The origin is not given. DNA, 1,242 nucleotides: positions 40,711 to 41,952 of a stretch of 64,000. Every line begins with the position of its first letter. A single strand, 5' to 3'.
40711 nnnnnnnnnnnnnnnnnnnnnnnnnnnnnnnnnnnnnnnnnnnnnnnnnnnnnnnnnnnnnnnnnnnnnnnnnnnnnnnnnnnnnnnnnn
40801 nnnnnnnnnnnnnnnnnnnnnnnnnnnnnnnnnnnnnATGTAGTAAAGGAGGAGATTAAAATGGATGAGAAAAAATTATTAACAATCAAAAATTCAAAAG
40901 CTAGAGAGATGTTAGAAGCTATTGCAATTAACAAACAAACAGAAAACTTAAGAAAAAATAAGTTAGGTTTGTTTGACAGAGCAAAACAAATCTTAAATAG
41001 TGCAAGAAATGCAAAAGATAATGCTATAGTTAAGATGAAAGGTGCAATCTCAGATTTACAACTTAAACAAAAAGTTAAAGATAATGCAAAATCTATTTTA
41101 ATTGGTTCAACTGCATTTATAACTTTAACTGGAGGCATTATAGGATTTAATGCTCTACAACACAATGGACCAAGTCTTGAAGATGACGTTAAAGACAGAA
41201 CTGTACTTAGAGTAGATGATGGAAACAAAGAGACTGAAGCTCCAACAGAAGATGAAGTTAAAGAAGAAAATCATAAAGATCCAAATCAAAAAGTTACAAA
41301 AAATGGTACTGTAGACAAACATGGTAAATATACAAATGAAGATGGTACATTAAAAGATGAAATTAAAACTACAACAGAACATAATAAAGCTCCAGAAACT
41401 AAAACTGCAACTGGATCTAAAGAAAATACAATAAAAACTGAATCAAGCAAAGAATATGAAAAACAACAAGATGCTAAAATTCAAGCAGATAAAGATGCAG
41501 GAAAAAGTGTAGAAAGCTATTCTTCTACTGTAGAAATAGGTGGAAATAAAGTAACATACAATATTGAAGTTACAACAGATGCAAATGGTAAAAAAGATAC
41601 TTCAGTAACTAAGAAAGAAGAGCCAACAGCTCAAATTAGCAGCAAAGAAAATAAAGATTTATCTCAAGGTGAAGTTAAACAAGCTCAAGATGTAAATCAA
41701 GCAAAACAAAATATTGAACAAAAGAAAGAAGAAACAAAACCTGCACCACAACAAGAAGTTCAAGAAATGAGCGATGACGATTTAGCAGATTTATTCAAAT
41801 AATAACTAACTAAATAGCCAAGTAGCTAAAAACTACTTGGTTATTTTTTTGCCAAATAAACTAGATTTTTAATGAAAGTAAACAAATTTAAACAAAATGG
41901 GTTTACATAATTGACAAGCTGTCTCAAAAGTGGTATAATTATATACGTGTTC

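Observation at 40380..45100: Tandem array of paralogous two-gene modules (coiled-coil small protein + membrane protein with a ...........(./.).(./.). box), each with its own promoter and terminator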

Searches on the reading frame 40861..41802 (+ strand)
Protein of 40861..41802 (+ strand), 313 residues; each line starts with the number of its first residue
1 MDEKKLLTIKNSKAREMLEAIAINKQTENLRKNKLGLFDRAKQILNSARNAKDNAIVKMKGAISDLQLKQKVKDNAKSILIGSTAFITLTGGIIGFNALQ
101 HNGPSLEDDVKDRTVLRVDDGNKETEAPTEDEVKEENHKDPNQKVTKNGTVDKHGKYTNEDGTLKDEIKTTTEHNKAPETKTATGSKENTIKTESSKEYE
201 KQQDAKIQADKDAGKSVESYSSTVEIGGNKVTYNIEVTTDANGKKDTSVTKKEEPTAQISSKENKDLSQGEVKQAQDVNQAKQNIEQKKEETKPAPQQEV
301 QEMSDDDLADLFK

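Call 7: search_protein_families(library=pfam, proteins=[window:40861-41802:+], max_evalue=1)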
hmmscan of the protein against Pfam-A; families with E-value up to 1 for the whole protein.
window:40861-41802:+ (313 aa): 0 families

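Call 9: search_protein_families(library=ncbifam, proteins=[window:40861-41802:+], max_evalue=1)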
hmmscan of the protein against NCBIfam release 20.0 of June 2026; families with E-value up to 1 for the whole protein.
window:40861-41802:+ (313 aa): 1 family
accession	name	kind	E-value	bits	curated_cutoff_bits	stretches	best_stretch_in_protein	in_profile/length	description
NF047351.1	lipase_YSIRK_Sa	exception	0.027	12.8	650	1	71-299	10-230/704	YSIRK-targeted triacylglycerol lipase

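Call 10: search_protein_families(library=phrogs, proteins=[window:40861-41802:+], max_evalue=0.1)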
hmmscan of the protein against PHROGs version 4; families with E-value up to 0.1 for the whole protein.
window:40861-41802:+ (313 aa): 0 families

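Call 12: find_encoding_contigs(protein=window:40861-41802:+, flank=10000, max_places=4)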
Protein window:40861-41802:+ (313 aa): no gene with exactly this product is on record in the collection.

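Call 13: find_homologous_proteins(query=window:40861-41802:+)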
Query window:40861-41802:+ (313 aa): 7 proteins with E <= 0.001 among 1638 candidates.
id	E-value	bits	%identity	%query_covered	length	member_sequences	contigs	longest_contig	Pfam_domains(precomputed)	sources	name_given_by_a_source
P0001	1.1e-187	640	100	100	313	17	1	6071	-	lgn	-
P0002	5.7e-168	576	92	100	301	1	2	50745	-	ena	-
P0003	1.2e-164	565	88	100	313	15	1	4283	-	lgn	-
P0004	2.1e-158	544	84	100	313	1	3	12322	-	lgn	-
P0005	5.0e-145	500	83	100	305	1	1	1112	-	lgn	-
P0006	3.2e-106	373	63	100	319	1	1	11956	-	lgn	-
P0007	1.9e-7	49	33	68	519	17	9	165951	-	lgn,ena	-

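Call 16: find_encoding_contigs(protein=P0007, flank=10000, max_places=4)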
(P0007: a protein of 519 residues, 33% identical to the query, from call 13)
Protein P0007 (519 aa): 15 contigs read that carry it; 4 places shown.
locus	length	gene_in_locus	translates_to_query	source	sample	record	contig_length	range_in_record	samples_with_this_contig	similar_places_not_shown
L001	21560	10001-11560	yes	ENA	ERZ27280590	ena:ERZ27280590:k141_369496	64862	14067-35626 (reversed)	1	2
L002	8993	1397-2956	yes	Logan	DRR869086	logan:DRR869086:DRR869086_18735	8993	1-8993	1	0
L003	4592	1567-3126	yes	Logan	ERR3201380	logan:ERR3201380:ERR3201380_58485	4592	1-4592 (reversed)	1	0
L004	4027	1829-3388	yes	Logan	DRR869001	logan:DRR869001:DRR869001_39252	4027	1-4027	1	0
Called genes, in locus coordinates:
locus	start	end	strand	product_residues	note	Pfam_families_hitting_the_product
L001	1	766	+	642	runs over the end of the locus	PF00133:tRNA-synt_1, PF01406:tRNA-synt_1e, PF09334:tRNA-synt_1g, PF00133:tRNA-synt_1, PF19303:Anticodon_3, PF08264:Anticodon_1 (weak), PF01588:tRNA_bind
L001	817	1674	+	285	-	PF10502:Peptidase_S26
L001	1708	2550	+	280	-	PF13177:DNA_pol3_delta2, PF00004:AAA (faint)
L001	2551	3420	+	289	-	PF04468:PSP1, PF28472:PSP1_3rd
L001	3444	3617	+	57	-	PF00037:Fer4, PF13237:Fer4_10, PF14697:Fer4_21, PF12838:Fer4_7, PF13187:Fer4_9, PF12797:Fer4_2, PF00037:Fer4, PF12837:Fer4_6, +6 more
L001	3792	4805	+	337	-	-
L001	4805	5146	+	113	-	-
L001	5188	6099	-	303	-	-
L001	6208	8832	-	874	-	PF00133:tRNA-synt_1, PF09334:tRNA-synt_1g, PF13603:tRNA-synt_1_2 (weak), PF08264:Anticodon_1, PF10458:Val_tRNA-synt_C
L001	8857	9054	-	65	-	-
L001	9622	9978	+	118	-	-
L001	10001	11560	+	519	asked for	-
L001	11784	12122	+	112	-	-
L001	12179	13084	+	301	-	-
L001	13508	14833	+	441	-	-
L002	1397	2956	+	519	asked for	-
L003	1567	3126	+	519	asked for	-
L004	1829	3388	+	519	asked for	-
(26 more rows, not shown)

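Call 17: find_encoding_contigs(protein=P0002, flank=10000, max_places=3)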
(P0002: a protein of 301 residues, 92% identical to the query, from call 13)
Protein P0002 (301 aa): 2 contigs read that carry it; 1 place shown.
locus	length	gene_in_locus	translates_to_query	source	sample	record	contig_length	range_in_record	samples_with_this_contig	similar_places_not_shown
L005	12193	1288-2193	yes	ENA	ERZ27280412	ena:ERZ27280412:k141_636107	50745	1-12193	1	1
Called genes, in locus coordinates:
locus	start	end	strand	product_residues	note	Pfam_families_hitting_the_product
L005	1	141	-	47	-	?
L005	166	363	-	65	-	-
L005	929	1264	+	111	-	-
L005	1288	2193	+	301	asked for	-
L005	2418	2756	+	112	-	-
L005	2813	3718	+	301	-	-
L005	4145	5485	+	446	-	-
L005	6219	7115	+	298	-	PF13353:Fer4_12 (weak), PF04055:Radical_SAM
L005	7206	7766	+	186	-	PF00293:NUDIX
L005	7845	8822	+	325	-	-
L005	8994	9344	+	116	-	-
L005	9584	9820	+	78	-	-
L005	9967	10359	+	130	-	-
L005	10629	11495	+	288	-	PF01263:Aldose_epim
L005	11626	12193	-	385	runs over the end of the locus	PF00438:S-AdoMet_synt_N, PF02772:S-AdoMet_synt_M, PF02773:S-AdoMet_synt_C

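Call 18: find_encoding_contigs(protein=P0006, flank=10000, max_places=3)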
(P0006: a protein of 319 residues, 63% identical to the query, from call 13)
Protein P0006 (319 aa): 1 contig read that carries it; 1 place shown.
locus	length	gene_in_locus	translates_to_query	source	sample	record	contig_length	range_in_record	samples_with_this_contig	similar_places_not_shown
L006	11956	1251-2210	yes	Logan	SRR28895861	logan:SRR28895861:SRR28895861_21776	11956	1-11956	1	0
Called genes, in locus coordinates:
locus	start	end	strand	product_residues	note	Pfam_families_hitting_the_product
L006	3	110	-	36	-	?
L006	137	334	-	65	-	-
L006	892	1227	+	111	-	-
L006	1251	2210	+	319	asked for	-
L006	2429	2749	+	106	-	-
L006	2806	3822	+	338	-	-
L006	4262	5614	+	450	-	-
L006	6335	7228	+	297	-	PF04055:Radical_SAM, PF13353:Fer4_12 (weak)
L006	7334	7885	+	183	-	PF00293:NUDIX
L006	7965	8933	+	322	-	-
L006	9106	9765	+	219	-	-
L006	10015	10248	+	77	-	-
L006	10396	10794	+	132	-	-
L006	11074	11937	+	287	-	PF01263:Aldose_epim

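Call 23: find_homologous_proteins(query=A3, max_evalue=0.01)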
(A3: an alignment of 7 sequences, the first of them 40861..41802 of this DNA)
Query A3 (7 sequences) (313 aa, profile of the alignment): 22 proteins with E <= 0.01 among 8000 candidates.
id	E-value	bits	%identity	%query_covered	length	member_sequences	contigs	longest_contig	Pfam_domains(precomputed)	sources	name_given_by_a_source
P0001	1.1e-135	470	100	100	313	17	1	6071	-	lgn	-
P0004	2.4e-134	466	84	100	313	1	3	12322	-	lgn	-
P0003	2.0e-132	459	88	100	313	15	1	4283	-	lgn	-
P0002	1.2e-127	444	92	100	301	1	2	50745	-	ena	-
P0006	9.1e-126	438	63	100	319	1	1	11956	-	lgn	-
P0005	5.5e-113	396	83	100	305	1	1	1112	-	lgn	-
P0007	1.3e-94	335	33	68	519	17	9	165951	-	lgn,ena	-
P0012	2.2e-88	315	31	42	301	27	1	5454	-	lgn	-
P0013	5.2e-86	307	32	42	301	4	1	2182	-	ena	-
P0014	8.0e-86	306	31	42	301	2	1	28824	-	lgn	-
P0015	9.8e-82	293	30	42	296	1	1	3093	-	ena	-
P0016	1.4e-78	283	28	76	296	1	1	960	-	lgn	-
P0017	4.6e-77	277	31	42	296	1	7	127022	-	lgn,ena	-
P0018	5.4e-76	274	28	76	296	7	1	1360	-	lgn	-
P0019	1.8e-75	272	31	42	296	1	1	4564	-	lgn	-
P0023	2.1e-65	239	30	42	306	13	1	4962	-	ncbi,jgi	jgi:hypothetical protein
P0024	3.4e-57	212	37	20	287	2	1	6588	-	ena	-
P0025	2.0e-44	170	37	63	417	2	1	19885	-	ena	-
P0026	2.3e-36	144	34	62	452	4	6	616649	-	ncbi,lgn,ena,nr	ncbi:MAG: hypothetical protein IKD74_06950 [Clostridia bacterium]|nr:hypothetical protein [Clostridi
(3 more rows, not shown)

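Call 24: list_cluster_members(proteins=[P0026, P0023, P0025, P0024])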
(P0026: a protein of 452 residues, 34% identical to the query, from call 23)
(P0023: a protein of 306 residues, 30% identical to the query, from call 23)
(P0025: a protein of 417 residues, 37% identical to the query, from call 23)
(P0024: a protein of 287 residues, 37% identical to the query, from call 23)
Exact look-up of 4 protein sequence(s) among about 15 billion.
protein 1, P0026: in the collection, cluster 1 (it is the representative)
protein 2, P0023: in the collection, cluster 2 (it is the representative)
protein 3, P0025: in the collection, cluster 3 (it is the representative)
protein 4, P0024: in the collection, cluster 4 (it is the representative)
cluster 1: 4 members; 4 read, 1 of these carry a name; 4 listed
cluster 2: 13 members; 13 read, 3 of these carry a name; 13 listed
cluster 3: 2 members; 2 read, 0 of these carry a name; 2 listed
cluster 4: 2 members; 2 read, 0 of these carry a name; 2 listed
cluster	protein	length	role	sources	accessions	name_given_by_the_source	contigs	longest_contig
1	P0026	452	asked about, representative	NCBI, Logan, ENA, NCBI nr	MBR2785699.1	MAG: hypothetical protein IKD74_06950 [Clostridia bacterium] | hypothetical protein [Clostridia bacterium]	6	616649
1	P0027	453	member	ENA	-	-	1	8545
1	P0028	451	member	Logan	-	-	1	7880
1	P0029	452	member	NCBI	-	-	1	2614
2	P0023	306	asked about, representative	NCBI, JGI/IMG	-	hypothetical protein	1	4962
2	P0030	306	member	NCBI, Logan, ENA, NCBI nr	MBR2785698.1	MAG: hypothetical protein IKD74_06945 [Clostridia bacterium] | hypothetical protein [Clostridia bacterium]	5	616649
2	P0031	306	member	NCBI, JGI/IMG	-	hypothetical protein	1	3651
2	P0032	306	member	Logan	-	-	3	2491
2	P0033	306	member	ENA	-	-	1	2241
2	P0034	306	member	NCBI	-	-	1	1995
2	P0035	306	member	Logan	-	-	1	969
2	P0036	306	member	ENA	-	-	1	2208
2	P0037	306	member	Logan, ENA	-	-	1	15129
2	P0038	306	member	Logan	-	-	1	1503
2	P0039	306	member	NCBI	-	-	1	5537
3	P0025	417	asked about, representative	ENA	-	-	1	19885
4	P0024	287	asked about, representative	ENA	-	-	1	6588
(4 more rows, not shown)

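Call 25: find_encoding_contigs(protein=P0026, flank=10000, max_places=3)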
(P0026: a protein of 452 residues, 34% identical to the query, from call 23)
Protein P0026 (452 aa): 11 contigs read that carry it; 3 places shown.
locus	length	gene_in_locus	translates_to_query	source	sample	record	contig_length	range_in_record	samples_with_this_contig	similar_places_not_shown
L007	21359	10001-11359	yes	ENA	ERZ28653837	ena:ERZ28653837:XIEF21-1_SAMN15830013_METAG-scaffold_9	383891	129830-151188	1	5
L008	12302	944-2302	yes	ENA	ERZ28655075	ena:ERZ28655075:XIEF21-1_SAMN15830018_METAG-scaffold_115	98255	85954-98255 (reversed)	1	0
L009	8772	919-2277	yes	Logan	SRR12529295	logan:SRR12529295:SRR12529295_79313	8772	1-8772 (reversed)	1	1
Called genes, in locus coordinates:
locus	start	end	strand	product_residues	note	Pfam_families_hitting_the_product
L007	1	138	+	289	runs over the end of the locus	PF04468:PSP1, PF28472:PSP1_3rd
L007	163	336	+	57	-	PF00037:Fer4, PF13237:Fer4_10, PF14697:Fer4_21, PF12838:Fer4_7, PF13187:Fer4_9, PF12797:Fer4_2, PF00037:Fer4, PF12837:Fer4_6, +6 more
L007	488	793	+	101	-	-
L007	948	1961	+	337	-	-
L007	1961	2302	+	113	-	-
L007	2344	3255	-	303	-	-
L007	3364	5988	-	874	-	PF00133:tRNA-synt_1, PF09334:tRNA-synt_1g, PF13603:tRNA-synt_1_2 (weak), PF08264:Anticodon_1, PF10458:Val_tRNA-synt_C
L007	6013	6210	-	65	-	-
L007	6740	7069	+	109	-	-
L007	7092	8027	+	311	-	-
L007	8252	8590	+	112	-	-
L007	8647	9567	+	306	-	-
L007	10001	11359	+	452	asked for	-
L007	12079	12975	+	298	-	PF13353:Fer4_12 (faint), PF04055:Radical_SAM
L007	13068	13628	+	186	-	PF00293:NUDIX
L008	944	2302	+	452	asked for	-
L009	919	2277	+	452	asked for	-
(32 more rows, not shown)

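Call 26: find_encoding_contigs(protein=P0025, flank=10000, max_places=2)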
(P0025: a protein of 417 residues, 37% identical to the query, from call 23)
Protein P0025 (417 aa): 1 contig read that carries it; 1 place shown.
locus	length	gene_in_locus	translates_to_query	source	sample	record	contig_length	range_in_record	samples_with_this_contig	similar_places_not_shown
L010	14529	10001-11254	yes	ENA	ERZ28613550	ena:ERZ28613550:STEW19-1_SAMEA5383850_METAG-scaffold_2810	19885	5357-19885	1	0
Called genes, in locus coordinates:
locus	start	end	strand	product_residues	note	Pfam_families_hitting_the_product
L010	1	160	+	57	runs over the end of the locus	PF00037:Fer4, PF13237:Fer4_10, PF14697:Fer4_21, PF12838:Fer4_7, PF13187:Fer4_9, PF12797:Fer4_2, PF00037:Fer4, PF12837:Fer4_6, +7 more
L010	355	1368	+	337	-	-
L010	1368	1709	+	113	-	-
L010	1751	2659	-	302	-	-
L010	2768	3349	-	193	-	PF08264:Anticodon_1, PF10458:Val_tRNA-synt_C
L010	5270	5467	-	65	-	-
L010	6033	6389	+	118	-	-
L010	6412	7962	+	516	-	-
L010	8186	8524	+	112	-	-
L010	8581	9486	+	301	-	-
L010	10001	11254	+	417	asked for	-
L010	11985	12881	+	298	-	PF13353:Fer4_12 (weak), PF04055:Radical_SAM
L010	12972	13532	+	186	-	PF00293:NUDIX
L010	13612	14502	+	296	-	-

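Call 29: find_related_loci(query=A4, collection=genome_contigs, flank=10000)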
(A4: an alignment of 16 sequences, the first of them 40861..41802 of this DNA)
Query A4 (313 aa) in genome_contigs; peptide patterns used: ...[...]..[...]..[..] (x = any residue, [..] = any of these).
2 stretches matched a pattern; 1 encode a relative of the query (tblastn E <= 1e-3); 1 distinct loci.
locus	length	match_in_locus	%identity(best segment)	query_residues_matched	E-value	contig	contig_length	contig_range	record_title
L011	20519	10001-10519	34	119-313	4e-14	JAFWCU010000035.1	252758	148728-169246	MAG: Clostridia bacterium isolate RGIG5622 Sheep_Duodenum-3__c572325, whole genome shotgun sequence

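Call 38: search_protein_representatives(alignment_id=A4)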
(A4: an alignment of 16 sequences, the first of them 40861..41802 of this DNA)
Query: 16 sequences, 449 profile positions. Proteins with E-value up to 0.001 (for the whole library): 69; up to 1e-10: 45; up to 1e-30: 17. The best 69 are listed.
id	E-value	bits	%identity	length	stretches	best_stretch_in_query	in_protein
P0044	3.3e-130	451.5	-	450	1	4-449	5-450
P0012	2.8e-110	385.8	-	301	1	1-295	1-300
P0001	1.1e-103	364.0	-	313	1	4-296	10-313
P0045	2.7e-86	306.7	-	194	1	266-449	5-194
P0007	2.7e-73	263.9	-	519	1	3-304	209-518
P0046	9.0e-48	179.7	-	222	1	1-185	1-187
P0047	2.7e-39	151.8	-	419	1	70-447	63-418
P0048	3.4e-39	151.5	-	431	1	63-448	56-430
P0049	9.1e-38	146.8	-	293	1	5-273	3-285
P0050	2.2e-35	139.0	-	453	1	69-448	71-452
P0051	3.4e-34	135.0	-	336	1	149-449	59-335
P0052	9.9e-34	133.5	-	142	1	321-448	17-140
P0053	2.4e-33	132.2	-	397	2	349-449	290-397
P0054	1.3e-32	129.8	-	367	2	301-447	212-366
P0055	3.1e-32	128.5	-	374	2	299-448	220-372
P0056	7.3e-32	127.3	-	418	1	69-449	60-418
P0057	3.0e-31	125.3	-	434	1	23-447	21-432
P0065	1.4e-25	106.6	-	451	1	65-448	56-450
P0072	1.8e-20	89.8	-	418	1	73-449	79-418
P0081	1.2e-14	70.6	-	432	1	71-444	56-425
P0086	1.4e-10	57.2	-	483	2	75-327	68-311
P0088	2.2e-09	53.2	-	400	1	49-436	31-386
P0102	6.2e-06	41.9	-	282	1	8-294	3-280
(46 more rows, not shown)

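Call 41: list_cluster_members(proteins=[P0047, P0048, P0050, P0056, P0057, P0065, P0072, P0081, P0086, P0088])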
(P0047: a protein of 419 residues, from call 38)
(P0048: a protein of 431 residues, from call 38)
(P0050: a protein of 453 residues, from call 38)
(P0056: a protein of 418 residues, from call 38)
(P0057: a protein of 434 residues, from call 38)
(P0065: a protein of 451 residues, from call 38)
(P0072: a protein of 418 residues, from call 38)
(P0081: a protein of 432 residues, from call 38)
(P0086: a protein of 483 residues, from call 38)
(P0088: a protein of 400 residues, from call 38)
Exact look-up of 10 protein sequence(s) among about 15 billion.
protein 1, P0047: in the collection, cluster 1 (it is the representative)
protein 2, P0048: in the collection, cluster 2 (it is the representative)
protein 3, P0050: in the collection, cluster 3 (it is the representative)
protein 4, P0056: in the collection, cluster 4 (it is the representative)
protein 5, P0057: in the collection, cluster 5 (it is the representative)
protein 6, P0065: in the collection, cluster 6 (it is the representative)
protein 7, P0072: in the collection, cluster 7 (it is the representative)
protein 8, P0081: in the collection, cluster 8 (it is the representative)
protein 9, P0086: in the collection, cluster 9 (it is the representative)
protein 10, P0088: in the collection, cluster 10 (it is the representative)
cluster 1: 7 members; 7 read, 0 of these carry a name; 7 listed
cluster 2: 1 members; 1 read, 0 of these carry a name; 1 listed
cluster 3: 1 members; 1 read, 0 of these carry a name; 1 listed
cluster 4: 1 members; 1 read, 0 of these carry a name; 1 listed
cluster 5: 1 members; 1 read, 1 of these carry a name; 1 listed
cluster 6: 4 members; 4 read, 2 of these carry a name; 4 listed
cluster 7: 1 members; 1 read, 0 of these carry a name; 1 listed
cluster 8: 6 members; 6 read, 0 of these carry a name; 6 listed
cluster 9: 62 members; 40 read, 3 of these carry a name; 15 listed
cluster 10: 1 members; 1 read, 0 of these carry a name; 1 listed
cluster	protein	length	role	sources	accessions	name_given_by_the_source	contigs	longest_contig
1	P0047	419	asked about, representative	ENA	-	-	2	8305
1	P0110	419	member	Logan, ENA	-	-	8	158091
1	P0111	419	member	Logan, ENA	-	-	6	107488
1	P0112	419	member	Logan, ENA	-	-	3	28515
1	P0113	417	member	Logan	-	-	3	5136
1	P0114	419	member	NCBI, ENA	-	-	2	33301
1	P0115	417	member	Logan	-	-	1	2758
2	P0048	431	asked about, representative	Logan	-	-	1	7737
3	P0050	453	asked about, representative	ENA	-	-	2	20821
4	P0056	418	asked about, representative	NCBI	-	-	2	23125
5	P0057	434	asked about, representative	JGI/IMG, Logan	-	hypothetical protein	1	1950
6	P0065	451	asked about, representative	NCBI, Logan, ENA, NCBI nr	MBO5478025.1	MAG: hypothetical protein J6A15_09800 [Clostridia bacterium] | hypothetical protein [Clostridia bacterium]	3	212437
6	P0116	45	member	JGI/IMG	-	8-oxo-dGTP diphosphatase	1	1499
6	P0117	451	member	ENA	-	-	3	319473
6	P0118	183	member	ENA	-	-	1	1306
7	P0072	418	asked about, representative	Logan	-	-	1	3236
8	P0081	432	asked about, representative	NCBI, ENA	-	-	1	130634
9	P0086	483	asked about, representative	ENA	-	-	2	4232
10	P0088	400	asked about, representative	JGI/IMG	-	-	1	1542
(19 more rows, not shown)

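Call 42: find_encoding_contigs(protein=P0048, flank=8000, max_places=2)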
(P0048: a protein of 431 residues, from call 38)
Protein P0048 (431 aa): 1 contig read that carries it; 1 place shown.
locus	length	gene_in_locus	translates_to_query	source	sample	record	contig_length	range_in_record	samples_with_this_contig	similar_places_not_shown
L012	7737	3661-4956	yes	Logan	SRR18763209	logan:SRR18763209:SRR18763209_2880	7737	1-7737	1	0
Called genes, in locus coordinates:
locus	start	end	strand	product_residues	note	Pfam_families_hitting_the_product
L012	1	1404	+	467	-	?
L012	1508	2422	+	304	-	-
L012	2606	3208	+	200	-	-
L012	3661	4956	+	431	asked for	-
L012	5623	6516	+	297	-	PF13353:Fer4_12 (weak), PF04055:Radical_SAM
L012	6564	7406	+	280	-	PF01678:DAP_epimerase, PF02567:PhzC-PhzF, PF05544:Pro_racemase (faint), PF01678:DAP_epimerase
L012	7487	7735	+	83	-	?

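Call 44: find_encoding_contigs(protein=P0065, flank=10000, max_places=2)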
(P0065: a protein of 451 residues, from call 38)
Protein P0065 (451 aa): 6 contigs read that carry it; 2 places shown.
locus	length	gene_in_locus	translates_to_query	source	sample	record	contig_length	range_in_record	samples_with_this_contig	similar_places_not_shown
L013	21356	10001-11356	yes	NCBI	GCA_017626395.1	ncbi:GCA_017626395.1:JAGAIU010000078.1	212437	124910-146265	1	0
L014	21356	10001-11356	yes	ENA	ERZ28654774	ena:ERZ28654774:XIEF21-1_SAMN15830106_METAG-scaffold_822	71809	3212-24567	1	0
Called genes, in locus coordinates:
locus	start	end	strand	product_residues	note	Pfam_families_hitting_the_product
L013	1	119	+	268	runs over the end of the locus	PF10502:Peptidase_S26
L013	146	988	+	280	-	PF13177:DNA_pol3_delta2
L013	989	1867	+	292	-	PF04468:PSP1, PF28472:PSP1_3rd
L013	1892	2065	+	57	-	PF00037:Fer4, PF12837:Fer4_6 (weak), PF13237:Fer4_10, PF12838:Fer4_7, PF13187:Fer4_9, PF12797:Fer4_2 (weak), PF13237:Fer4_10 (weak), PF00037:Fer4, +8 more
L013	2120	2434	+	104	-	-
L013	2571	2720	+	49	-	-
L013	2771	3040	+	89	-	-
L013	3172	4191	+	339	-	-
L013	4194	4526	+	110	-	-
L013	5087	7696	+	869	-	PF00133:tRNA-synt_1, PF09334:tRNA-synt_1g, PF13603:tRNA-synt_1_2, PF09334:tRNA-synt_1g (weak), PF08264:Anticodon_1, PF10458:Val_tRNA-synt_C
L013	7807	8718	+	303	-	-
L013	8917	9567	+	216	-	-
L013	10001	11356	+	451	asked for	-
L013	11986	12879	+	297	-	PF13353:Fer4_12 (faint), PF04055:Radical_SAM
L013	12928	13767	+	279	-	PF01678:DAP_epimerase, PF02567:PhzC-PhzF (weak), PF05544:Pro_racemase (weak), PF01678:DAP_epimerase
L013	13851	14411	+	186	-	PF00293:NUDIX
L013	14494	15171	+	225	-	-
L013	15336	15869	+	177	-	-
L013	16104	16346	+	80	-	-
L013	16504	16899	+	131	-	-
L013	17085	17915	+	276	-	PF01171:ATP_bind_3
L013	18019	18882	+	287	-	PF01263:Aldose_epim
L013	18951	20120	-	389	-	PF00438:S-AdoMet_synt_N, PF02772:S-AdoMet_synt_M, PF02773:S-AdoMet_synt_C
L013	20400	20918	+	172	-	PF00929:RNase_T, PF13482:RNase_H_2 (faint)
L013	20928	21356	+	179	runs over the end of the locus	PF04229:GrpB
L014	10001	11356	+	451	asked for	-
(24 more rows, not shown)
